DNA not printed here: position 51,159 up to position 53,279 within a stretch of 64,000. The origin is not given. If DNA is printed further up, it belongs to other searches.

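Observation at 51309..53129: Lon-like protease with a dead-looking AAA+ motor but intact Ser-Lys dyad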

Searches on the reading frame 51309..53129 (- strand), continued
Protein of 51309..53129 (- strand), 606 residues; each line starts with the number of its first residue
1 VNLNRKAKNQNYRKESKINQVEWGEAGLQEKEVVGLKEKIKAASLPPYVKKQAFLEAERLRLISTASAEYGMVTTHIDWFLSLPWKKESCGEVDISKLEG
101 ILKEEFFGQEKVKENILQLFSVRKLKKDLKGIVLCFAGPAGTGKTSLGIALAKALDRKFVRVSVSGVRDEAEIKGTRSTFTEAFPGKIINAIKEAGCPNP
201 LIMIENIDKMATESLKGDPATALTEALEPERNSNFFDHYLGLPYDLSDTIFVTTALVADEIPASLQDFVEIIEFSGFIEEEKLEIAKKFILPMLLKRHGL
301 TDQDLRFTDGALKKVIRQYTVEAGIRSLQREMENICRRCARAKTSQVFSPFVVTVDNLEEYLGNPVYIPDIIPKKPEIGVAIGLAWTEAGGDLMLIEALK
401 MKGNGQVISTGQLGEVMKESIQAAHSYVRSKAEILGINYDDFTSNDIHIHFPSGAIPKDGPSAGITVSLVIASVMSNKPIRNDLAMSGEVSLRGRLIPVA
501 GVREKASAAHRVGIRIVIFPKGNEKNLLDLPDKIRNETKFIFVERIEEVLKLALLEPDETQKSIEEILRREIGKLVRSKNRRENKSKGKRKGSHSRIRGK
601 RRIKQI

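Call 43: find_homologous_proteins(query=P0156, max_evalue=1e-30)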
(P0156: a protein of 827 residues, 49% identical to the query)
Query P0156 (827 aa): 8000 proteins with E <= 1e-30 among 8000 candidates; the best 120 are listed.
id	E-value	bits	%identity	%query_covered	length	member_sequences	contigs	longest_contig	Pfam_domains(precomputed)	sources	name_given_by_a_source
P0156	0.0e+0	1813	100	100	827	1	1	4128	PF02190.23,PF05362.20,PF00004.36,PF22667.3,PF13541.13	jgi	jgi:ATP-dependent Lon protease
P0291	0.0e+0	1717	94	100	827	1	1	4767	PF02190.23,PF05362.20,PF00004.36,PF22667.3,PF13541.13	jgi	jgi:ATP-dependent Lon protease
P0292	0.0e+0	1709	94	100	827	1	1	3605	PF02190.23,PF05362.20,PF00004.36,PF22667.3,PF13541.13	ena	-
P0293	0.0e+0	1616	88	100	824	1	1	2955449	PF02190.23,PF05362.20,PF00004.36,PF22667.3,PF13541.13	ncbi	-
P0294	0.0e+0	1615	89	100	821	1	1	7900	PF02190.23,PF05362.20,PF00004.36,PF22667.3,PF13541.13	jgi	jgi:ATP-dependent Lon protease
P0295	0.0e+0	1608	89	99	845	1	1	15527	PF02190.23,PF05362.20,PF00004.36,PF22667.3,PF13541.13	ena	-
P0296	0.0e+0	1599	88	100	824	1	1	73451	PF02190.23,PF05362.20,PF00004.36,PF22667.3,PF07728.21,PF13541.13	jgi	-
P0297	0.0e+0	1591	89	97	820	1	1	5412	PF02190.23,PF05362.20,PF00004.36,PF22667.3,PF13541.13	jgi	jgi:ATP-dependent Lon protease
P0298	0.0e+0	1584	88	97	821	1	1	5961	PF02190.23,PF05362.20,PF00004.36,PF22667.3,PF13541.13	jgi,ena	-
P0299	0.0e+0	1584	89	97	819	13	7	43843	PF02190.23,PF05362.20,PF00004.36,PF22667.3,PF13541.13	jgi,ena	jgi:ATP-dependent Lon protease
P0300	0.0e+0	1582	88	98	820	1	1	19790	PF02190.23,PF05362.20,PF00004.36,PF13401.13,PF22667.3,PF07728.21,PF13541.13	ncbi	ncbi:MAG: endopeptidase La [Gemmatimonadaceae bacterium]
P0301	0.0e+0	1580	87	98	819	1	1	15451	PF02190.23,PF05362.20,PF00004.36,PF22667.3,PF13541.13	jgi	jgi:ATP-dependent Lon protease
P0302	0.0e+0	1579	87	98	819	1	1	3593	PF02190.23,PF05362.20,PF00004.36,PF22667.3,PF13541.13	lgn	-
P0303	0.0e+0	1578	88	97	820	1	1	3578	PF02190.23,PF05362.20,PF00004.36,PF22667.3,PF07728.21,PF13541.13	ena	-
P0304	0.0e+0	1578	88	98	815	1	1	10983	PF02190.23,PF05362.20,PF00004.36,PF22667.3,PF07728.21,PF13541.13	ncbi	-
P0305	0.0e+0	1576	86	100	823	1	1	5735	PF02190.23,PF05362.20,PF00004.36,PF22667.3,PF07728.21,PF13541.13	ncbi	-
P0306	0.0e+0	1575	86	100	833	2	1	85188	PF02190.23,PF05362.20,PF00004.36,PF22667.3,PF13541.13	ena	-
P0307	0.0e+0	1574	88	97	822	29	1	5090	PF02190.23,PF05362.20,PF00004.36,PF22667.3,PF13541.13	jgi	jgi:ATP-dependent Lon protease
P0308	0.0e+0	1571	86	99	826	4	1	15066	PF02190.23,PF05362.20,PF00004.36,PF22667.3,PF07728.21,PF13541.13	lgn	-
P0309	0.0e+0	1571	88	97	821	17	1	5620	PF02190.23,PF05362.20,PF00004.36,PF22667.3,PF13541.13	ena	-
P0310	0.0e+0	1571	88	97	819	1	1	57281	PF02190.23,PF05362.20,PF00004.36,PF22667.3,PF13541.13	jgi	jgi:ATP-dependent Lon protease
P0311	0.0e+0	1570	87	99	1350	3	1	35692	PF02190.23,PF05362.20,PF00004.36,PF22667.3,PF13541.13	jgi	-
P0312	0.0e+0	1569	88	98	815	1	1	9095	PF02190.23,PF05362.20,PF00004.36,PF22667.3,PF07728.21,PF13541.13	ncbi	-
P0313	0.0e+0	1568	87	98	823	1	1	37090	PF02190.23,PF05362.20,PF00004.36,PF22667.3,PF13541.13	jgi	jgi:ATP-dependent Lon protease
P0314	0.0e+0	1567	87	99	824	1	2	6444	PF02190.23,PF05362.20,PF00004.36,PF22667.3,PF13541.13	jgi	jgi:ATP-dependent Lon protease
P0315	0.0e+0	1567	88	97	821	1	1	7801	PF02190.23,PF05362.20,PF00004.36,PF22667.3,PF13541.13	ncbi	-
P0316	0.0e+0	1567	88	96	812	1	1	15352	PF02190.23,PF05362.20,PF00004.36,PF22667.3,PF13541.13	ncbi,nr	ncbi:MAG TPA: endopeptidase La, partial [Gemmatimonadaceae bacterium]|nr:endopeptidase La [Gemmatimo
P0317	0.0e+0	1564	87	98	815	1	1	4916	PF02190.23,PF05362.20,PF00004.36,PF22667.3,PF07728.21,PF13541.13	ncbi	ncbi:MAG: endopeptidase La [Gemmatimonadaceae bacterium]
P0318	0.0e+0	1563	86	99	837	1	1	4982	PF02190.23,PF05362.20,PF00004.36,PF22667.3,PF13541.13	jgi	jgi:ATP-dependent Lon protease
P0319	0.0e+0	1561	86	99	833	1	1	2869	PF02190.23,PF05362.20,PF00004.36,PF22667.3,PF13541.13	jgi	jgi:ATP-dependent Lon protease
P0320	0.0e+0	1561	86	99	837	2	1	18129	PF02190.23,PF05362.20,PF00004.36,PF22667.3,PF13541.13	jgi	jgi:ATP-dependent Lon protease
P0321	0.0e+0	1560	86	99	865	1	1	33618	PF02190.23,PF05362.20,PF00004.36,PF22667.3,PF13541.13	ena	-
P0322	0.0e+0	1560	86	99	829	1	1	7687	PF02190.23,PF05362.20,PF00004.36,PF22667.3,PF13541.13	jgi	jgi:ATP-dependent Lon protease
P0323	0.0e+0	1559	88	97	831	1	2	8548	PF02190.23,PF05362.20,PF00004.36,PF22667.3,PF13541.13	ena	-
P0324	0.0e+0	1556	87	97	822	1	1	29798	PF02190.23,PF05362.20,PF00004.36,PF22667.3,PF13541.13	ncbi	ncbi:MAG: endopeptidase La [Gemmatimonadaceae bacterium]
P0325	0.0e+0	1554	87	97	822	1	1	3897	PF02190.23,PF05362.20,PF00004.36,PF22667.3,PF13541.13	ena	-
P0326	0.0e+0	1544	87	97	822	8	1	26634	PF02190.23,PF05362.20,PF00004.36,PF22667.3,PF13541.13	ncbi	ncbi:MAG: endopeptidase La [Gemmatimonadaceae bacterium]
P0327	0.0e+0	1543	87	97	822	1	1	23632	PF02190.23,PF05362.20,PF00004.36,PF22667.3,PF13541.13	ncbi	ncbi:MAG: endopeptidase La [Gemmatimonadaceae bacterium]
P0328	0.0e+0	1542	86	98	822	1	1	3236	PF02190.23,PF05362.20,PF00004.36,PF22667.3,PF13541.13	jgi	-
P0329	0.0e+0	1541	85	99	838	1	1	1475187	PF02190.23,PF05362.20,PF00004.36,PF22667.3,PF07728.21,PF13541.13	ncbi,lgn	-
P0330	0.0e+0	1539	87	96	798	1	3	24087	PF02190.23,PF05362.20,PF00004.36,PF22667.3,PF13541.13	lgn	-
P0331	0.0e+0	1534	88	95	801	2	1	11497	PF02190.23,PF05362.20,PF00004.36,PF22667.3,PF13541.13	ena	-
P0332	0.0e+0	1534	87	95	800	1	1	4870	PF02190.23,PF05362.20,PF00004.36,PF22667.3,PF13541.13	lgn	-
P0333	0.0e+0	1517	88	95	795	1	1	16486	PF02190.23,PF05362.20,PF00004.36,PF22667.3,PF13541.13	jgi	jgi:ATP-dependent Lon protease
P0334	0.0e+0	1484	84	97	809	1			PF02190.23,PF05362.20,PF00004.36,PF22667.3,PF13541.13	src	-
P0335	0.0e+0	1483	82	99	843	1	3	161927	PF02190.23,PF05362.20,PF00004.36,PF22667.3,PF13541.13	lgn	-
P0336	0.0e+0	1481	82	98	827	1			PF02190.23,PF08298.18,PF05362.20,PF00004.36,PF22667.3,PF07728.21,PF13541.13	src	-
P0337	0.0e+0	1479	81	98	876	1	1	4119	PF02190.23,PF05362.20,PF00004.36,PF22667.3,PF07728.21,PF13541.13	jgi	jgi:ATP-dependent Lon protease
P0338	0.0e+0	1478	82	97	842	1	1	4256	PF02190.23,PF05362.20,PF00004.36,PF22667.3,PF13541.13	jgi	-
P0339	0.0e+0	1478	82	97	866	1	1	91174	PF02190.23,PF05362.20,PF00004.36,PF22667.3,PF07728.21,PF13541.13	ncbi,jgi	-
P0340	0.0e+0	1478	82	96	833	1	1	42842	PF02190.23,PF05362.20,PF00004.36,PF22667.3,PF13541.13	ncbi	ncbi:MAG TPA: endopeptidase La [Gemmatimonadaceae bacterium]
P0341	0.0e+0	1478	82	97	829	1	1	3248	PF02190.23,PF05362.20,PF00004.36,PF22667.3,PF13541.13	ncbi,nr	ncbi:MAG: endopeptidase La, partial [Gemmatimonadaceae bacterium]|nr:endopeptidase La [Gemmatimonada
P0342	0.0e+0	1477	82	97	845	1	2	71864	PF02190.23,PF05362.20,PF00004.36,PF22667.3,PF07728.21,PF13541.13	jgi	-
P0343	0.0e+0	1476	80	98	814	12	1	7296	PF02190.23,PF05362.20,PF00004.36,PF22667.3,PF13541.13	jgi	jgi:ATP-dependent Lon protease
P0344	0.0e+0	1476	82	96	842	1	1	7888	PF02190.23,PF05362.20,PF00004.36,PF22667.3,PF13541.13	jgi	jgi:ATP-dependent Lon protease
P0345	0.0e+0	1475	83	95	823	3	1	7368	PF02190.23,PF08298.18,PF05362.20,PF00004.36,PF22667.3,PF07728.21,PF13541.13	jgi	jgi:ATP-dependent Lon protease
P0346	0.0e+0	1474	82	98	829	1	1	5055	PF02190.23,PF05362.20,PF00004.36,PF22667.3,PF07728.21,PF13541.13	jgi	-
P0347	0.0e+0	1474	80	99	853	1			PF02190.23,PF05362.20,PF00004.36,PF22667.3,PF13541.13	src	-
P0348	0.0e+0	1474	80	99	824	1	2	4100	PF02190.23,PF05362.20,PF00004.36,PF22667.3,PF07728.21,PF13541.13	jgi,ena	-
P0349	0.0e+0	1474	81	97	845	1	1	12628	PF02190.23,PF05362.20,PF00004.36,PF22667.3,PF07728.21,PF13541.13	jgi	jgi:ATP-dependent Lon protease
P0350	0.0e+0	1473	80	97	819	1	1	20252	PF02190.23,PF05362.20,PF00004.36,PF22667.3,PF13541.13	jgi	jgi:ATP-dependent Lon protease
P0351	0.0e+0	1473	82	97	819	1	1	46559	PF02190.23,PF05362.20,PF00004.36,PF22667.3,PF13541.13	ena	-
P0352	0.0e+0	1473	81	96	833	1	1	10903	PF02190.23,PF05362.20,PF00004.36,PF22667.3,PF13541.13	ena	-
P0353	0.0e+0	1472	81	96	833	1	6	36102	PF02190.23,PF05362.20,PF00004.36,PF22667.3,PF13541.13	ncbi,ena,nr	ncbi:MAG: endopeptidase La [Gemmatimonadaceae bacterium]|nr:endopeptidase La [Gemmatimonadaceae bact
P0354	0.0e+0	1471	80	97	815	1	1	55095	PF02190.23,PF05362.20,PF00004.36,PF22667.3,PF13541.13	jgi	jgi:ATP-dependent Lon protease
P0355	0.0e+0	1471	80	98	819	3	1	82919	PF02190.23,PF05362.20,PF00004.36,PF22667.3,PF13541.13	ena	-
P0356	0.0e+0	1471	81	98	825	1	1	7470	PF02190.23,PF05362.20,PF00004.36,PF22667.3,PF13541.13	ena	-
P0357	0.0e+0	1470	83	96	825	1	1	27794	PF02190.23,PF05362.20,PF00004.36,PF22667.3,PF13541.13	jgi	jgi:ATP-dependent Lon protease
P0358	0.0e+0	1470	82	96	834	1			PF02190.23,PF05362.20,PF00004.36,PF22667.3,PF13541.13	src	-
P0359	0.0e+0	1470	81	96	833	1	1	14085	PF02190.23,PF05362.20,PF00004.36,PF22667.3,PF13541.13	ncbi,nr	ncbi:MAG: endopeptidase La [Gemmatimonadaceae bacterium]|nr:endopeptidase La [Gemmatimonadaceae bact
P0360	0.0e+0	1470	81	96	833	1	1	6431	PF02190.23,PF05362.20,PF00004.36,PF22667.3,PF07728.21,PF13541.13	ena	-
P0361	0.0e+0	1469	81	98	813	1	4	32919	PF02190.23,PF05362.20,PF00004.36,PF22667.3,PF13541.13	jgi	jgi:ATP-dependent Lon protease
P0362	0.0e+0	1469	82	96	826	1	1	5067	PF02190.23,PF05362.20,PF00004.36,PF22667.3,PF07728.21,PF13541.13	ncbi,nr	ncbi:MAG TPA: endopeptidase La [Gemmatimonadaceae bacterium]|nr:endopeptidase La [Gemmatimonadaceae 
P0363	0.0e+0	1469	81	96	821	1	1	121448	PF02190.23,PF05362.20,PF00004.36,PF22667.3,PF13541.13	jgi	jgi:ATP-dependent Lon protease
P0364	0.0e+0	1469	81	96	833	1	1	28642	PF02190.23,PF05362.20,PF00004.36,PF22667.3,PF13541.13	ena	-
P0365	0.0e+0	1469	82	96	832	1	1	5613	PF02190.23,PF05362.20,PF00004.36,PF22667.3,PF13541.13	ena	-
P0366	0.0e+0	1468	80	99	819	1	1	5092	PF02190.23,PF05362.20,PF00004.36,PF22667.3,PF13541.13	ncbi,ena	-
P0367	0.0e+0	1468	81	98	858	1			PF02190.23,PF05362.20,PF00004.36,PF22667.3,PF13541.13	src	-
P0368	0.0e+0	1468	80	100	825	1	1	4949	PF02190.23,PF05362.20,PF00004.36,PF22667.3,PF13541.13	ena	-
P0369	0.0e+0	1468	80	97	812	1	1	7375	PF02190.23,PF05362.20,PF00004.36,PF22667.3,PF13541.13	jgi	jgi:ATP-dependent Lon protease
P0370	0.0e+0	1467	80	98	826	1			PF02190.23,PF05362.20,PF00004.36,PF22667.3,PF13541.13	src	-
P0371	0.0e+0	1467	80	97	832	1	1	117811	PF02190.23,PF05362.20,PF00004.36,PF22667.3,PF07728.21,PF13541.13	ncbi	-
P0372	0.0e+0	1467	81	96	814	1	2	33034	PF02190.23,PF05362.20,PF00004.36,PF22667.3,PF13541.13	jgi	jgi:ATP-dependent Lon protease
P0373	0.0e+0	1467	81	97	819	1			PF02190.23,PF05362.20,PF00004.36,PF22667.3,PF07728.21,PF13191.13,PF13541.13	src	-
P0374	0.0e+0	1467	82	98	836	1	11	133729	PF02190.23,PF05362.20,PF00004.36,PF22667.3,PF07728.21,PF13541.13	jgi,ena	jgi:ATP-dependent Lon protease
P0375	0.0e+0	1466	82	98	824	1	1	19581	PF02190.23,PF05362.20,PF00004.36,PF22667.3,PF13541.13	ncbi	ncbi:MAG: endopeptidase La [Gemmatimonadaceae bacterium]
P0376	0.0e+0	1466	82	96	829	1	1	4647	PF02190.23,PF05362.20,PF00004.36,PF22667.3,PF07728.21,PF13541.13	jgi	-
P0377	0.0e+0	1466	82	96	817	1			PF02190.23,PF05362.20,PF00004.36,PF22667.3,PF13541.13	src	-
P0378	0.0e+0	1466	79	99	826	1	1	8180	PF02190.23,PF05362.20,PF00004.36,PF22667.3,PF13541.13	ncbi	-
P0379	0.0e+0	1466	81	99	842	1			PF02190.23,PF05362.20,PF00004.36,PF22667.3,PF13541.13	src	-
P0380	0.0e+0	1466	80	97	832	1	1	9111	PF02190.23,PF05362.20,PF00004.36,PF22667.3,PF07728.21,PF13541.13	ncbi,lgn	-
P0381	0.0e+0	1466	81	97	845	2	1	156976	PF02190.23,PF05362.20,PF00004.36,PF22667.3,PF07728.21,PF13541.13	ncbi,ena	-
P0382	0.0e+0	1466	81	96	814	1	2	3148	PF02190.23,PF05362.20,PF00004.36,PF22667.3,PF13541.13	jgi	-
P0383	0.0e+0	1465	82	96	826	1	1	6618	PF02190.23,PF05362.20,PF00004.36,PF22667.3,PF13541.13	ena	-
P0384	0.0e+0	1465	80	99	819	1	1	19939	PF02190.23,PF05362.20,PF00004.36,PF22667.3,PF07728.21,PF13541.13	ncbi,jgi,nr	ncbi:MAG TPA: endopeptidase La [Gemmatimonadaceae bacterium]|nr:endopeptidase La [Gemmatimonadaceae 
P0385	0.0e+0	1465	80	98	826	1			PF02190.23,PF05362.20,PF00004.36,PF22667.3,PF13541.13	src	-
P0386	0.0e+0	1465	79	100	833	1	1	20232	PF02190.23,PF05362.20,PF00004.36,PF22667.3,PF13541.13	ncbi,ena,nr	ncbi:MAG TPA: endopeptidase La [Gemmatimonadaceae bacterium]|nr:endopeptidase La [Gemmatimonadaceae 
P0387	0.0e+0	1465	82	95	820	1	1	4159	PF02190.23,PF05362.20,PF00004.36,PF13401.13,PF22667.3,PF07728.21,PF13541.13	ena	-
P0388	0.0e+0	1465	82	94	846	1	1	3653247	PF02190.23,PF05362.20,PF00004.36,PF22667.3,PF07728.21,PF13541.13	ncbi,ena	-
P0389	0.0e+0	1464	80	97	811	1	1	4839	PF02190.23,PF05362.20,PF00004.36,PF22667.3,PF13541.13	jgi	jgi:ATP-dependent Lon protease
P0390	0.0e+0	1464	79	98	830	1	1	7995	PF02190.23,PF05362.20,PF00004.36,PF22667.3,PF13541.13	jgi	jgi:ATP-dependent Lon protease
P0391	0.0e+0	1464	80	99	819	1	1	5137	PF02190.23,PF05362.20,PF00004.36,PF22667.3,PF07728.21,PF13541.13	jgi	jgi:ATP-dependent Lon protease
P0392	0.0e+0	1464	80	98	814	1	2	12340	PF02190.23,PF05362.20,PF00004.36,PF22667.3,PF13541.13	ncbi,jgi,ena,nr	ncbi:MAG TPA: endopeptidase La [Gemmatimonadaceae bacterium]|nr:endopeptidase La [Gemmatimonadaceae 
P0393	0.0e+0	1464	80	99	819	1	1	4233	PF02190.23,PF05362.20,PF00004.36,PF22667.3,PF07728.21,PF13541.13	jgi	jgi:ATP-dependent Lon protease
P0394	0.0e+0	1464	80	99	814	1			PF02190.23,PF05362.20,PF00004.36,PF22667.3,PF13541.13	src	-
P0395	0.0e+0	1464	80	99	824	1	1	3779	PF02190.23,PF05362.20,PF00004.36,PF22667.3,PF07728.21,PF13541.13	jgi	jgi:ATP-dependent Lon protease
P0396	0.0e+0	1463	79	97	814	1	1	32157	PF02190.23,PF05362.20,PF00004.36,PF22667.3,PF13541.13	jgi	jgi:ATP-dependent Lon protease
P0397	0.0e+0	1463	80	98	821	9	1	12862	PF02190.23,PF05362.20,PF00004.36,PF22667.3,PF13541.13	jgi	jgi:ATP-dependent Lon protease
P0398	0.0e+0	1463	80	97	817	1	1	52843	PF02190.23,PF05362.20,PF00004.36,PF22667.3,PF13541.13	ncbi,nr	ncbi:MAG TPA: endopeptidase La [Gemmatimonadaceae bacterium]|nr:endopeptidase La [Gemmatimonadaceae 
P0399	0.0e+0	1463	80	99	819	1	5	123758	PF02190.23,PF05362.20,PF00004.36,PF22667.3,PF07728.21,PF13541.13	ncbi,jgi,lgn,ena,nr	ncbi:MAG TPA: endopeptidase La [Gemmatimonadaceae bacterium]|jgi:ATP-dependent Lon protease|nr:endop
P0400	0.0e+0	1462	81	96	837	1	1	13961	PF02190.23,PF05362.20,PF00004.36,PF22667.3,PF07728.21,PF13541.13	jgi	jgi:ATP-dependent Lon protease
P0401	0.0e+0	1462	81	98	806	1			PF02190.23,PF05362.20,PF00004.36,PF22667.3,PF13541.13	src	-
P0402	0.0e+0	1462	82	95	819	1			PF02190.23,PF05362.20,PF00004.36,PF22667.3,PF13541.13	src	-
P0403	0.0e+0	1462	81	97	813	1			PF02190.23,PF05362.20,PF00004.36,PF22667.3,PF13541.13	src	-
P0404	0.0e+0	1462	80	97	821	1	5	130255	PF02190.23,PF05362.20,PF00004.36,PF22667.3,PF13541.13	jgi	jgi:ATP-dependent Lon protease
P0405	0.0e+0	1462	81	97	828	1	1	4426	PF02190.23,PF05362.20,PF00004.36,PF22667.3,PF13541.13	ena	-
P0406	0.0e+0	1462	80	99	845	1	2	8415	PF02190.23,PF05362.20,PF00004.36,PF22667.3,PF07728.21,PF13541.13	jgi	jgi:ATP-dependent Lon protease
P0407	0.0e+0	1462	81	96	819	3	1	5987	PF02190.23,PF05362.20,PF00004.36,PF22667.3,PF07728.21,PF13541.13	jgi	jgi:ATP-dependent Lon protease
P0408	0.0e+0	1461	79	99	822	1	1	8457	PF02190.23,PF05362.20,PF00004.36,PF22667.3,PF07728.21,PF13541.13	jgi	jgi:ATP-dependent Lon protease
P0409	0.0e+0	1461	82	97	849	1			PF02190.23,PF05362.20,PF00004.36,PF22667.3,PF07728.21,PF13541.13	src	-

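Call 44: find_encoding_contigs(protein=P0118, flank=3000, max_places=3)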
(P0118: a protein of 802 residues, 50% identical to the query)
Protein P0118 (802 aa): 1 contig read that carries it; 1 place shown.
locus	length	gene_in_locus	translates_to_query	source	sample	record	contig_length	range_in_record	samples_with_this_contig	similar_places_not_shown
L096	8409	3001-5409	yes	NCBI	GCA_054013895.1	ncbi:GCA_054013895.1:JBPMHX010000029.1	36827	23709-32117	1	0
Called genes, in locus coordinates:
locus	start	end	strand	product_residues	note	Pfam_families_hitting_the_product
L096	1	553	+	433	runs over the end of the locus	PF03447:NAD_binding_3, PF00742:Homoserine_dh, PF01842:ACT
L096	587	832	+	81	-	PF01206:TusA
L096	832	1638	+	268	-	PF00899:ThiF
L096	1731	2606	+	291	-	PF00483:NTP_transferase, PF12804:NTP_transf_3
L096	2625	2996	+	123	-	PF00011:HSP20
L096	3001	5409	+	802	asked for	PF02190:LON_substr_bdg, PF00004:AAA, PF07724:AAA_2 (faint), PF07728:AAA_5 (weak), PF22667:Lon_lid, PF05362:Lon_C, PF13541:ChlI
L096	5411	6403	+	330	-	PF00586:AIRS, PF02769:AIRS_C (weak)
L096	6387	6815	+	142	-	PF09835:DUF2062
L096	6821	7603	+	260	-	PF02621:VitK2_biosynth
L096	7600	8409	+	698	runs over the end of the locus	PF08206:OB_RNB, PF18614:RNase_II_C_S1 (faint), PF17876:CSD2, PF00773:RNB, PF00575:S1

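Call 45: find_encoding_contigs(protein=P0099, flank=6000, max_places=3)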
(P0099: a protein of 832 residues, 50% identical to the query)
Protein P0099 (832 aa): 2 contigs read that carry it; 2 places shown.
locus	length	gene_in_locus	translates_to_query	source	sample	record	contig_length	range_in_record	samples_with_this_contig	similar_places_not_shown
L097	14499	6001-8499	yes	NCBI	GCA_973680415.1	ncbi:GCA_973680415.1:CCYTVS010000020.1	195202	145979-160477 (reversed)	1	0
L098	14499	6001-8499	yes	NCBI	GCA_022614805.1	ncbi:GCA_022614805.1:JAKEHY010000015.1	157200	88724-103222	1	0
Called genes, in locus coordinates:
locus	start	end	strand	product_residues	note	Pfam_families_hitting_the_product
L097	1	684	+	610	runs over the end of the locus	PF13292:DXP_synthase_N, PF02779:Transket_pyr, PF02780:Transketolase_C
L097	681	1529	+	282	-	PF01513:NAD_kinase, PF20143:NAD_kinase_C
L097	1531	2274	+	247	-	PF00912:Transgly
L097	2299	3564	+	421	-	-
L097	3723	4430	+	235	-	PF00795:CN_hydrolase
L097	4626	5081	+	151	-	PF02481:DNA_processg_A (faint), PF18306:LDcluster4, PF03641:Lysine_decarbox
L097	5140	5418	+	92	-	PF00708:Acylphosphatase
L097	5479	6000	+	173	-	PF00156:Pribosyltran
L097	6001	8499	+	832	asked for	PF02190:LON_substr_bdg, PF00004:AAA, PF22667:Lon_lid, PF05362:Lon_C, PF13541:ChlI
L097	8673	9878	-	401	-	PF14341:PilX_N (weak), PF23981:DUF7305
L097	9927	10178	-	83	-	-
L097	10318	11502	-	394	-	PF14341:PilX_N (weak), PF20597:pAdhesive_15, PF23981:DUF7305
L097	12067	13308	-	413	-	PF23981:DUF7305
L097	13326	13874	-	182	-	-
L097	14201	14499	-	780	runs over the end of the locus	PF00133:tRNA-synt_1, PF09334:tRNA-synt_1g, PF13603:tRNA-synt_1_2, PF00133:tRNA-synt_1, PF08264:Anticodon_1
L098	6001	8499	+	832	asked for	PF02190:LON_substr_bdg, PF00004:AAA, PF22667:Lon_lid, PF05362:Lon_C, PF13541:ChlI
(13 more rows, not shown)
